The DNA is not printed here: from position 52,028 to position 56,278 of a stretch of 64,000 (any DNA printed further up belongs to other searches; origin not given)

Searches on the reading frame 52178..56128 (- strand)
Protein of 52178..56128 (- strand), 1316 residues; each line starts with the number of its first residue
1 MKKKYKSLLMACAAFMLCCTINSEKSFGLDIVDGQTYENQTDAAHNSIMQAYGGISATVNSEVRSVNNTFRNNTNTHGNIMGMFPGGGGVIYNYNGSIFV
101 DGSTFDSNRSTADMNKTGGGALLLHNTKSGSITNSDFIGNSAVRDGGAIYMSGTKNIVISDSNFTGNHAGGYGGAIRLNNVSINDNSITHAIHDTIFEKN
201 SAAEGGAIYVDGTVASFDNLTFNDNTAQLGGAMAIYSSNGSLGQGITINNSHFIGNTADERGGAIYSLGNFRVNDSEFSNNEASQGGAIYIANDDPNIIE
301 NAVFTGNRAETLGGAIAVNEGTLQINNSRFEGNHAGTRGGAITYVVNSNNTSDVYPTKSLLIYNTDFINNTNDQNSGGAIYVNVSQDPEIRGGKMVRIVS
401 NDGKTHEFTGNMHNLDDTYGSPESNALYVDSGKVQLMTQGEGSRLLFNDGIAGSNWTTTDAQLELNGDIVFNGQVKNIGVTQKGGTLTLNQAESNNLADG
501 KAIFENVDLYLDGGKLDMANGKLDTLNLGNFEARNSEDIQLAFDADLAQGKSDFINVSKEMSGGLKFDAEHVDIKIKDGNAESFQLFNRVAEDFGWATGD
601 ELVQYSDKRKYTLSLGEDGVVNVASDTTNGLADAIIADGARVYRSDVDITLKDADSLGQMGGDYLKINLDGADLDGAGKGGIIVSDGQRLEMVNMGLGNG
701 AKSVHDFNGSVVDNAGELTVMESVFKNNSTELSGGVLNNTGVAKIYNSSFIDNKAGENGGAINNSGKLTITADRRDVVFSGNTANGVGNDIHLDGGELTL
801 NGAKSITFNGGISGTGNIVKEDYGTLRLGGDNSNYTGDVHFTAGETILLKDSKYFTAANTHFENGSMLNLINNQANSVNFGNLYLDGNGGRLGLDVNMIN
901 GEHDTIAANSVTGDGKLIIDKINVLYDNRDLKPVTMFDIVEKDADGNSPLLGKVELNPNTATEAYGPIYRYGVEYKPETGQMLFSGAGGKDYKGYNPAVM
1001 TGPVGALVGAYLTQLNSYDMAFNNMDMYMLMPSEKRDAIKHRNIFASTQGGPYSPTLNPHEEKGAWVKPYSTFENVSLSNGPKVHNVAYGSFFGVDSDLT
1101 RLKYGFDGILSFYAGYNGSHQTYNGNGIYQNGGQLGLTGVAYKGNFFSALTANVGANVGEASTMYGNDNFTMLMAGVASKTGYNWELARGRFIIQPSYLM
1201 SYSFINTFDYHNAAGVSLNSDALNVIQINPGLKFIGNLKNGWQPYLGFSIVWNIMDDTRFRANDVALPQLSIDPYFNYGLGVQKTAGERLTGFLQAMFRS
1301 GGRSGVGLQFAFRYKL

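Call 44: search_protein_families(library=pfam, proteins=[window:52178-56128:-], max_evalue=0.00001)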
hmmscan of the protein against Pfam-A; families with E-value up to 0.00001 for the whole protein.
window:52178-56128:- (1316 aa): 1 family
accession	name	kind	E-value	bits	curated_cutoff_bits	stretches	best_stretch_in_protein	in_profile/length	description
PF02415.23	Chlam_PMP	-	8.5e-21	72.2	20.6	0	276-291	2-18/19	Chlamydia polymorphic membrane protein (Chlamydia_PMP) repeat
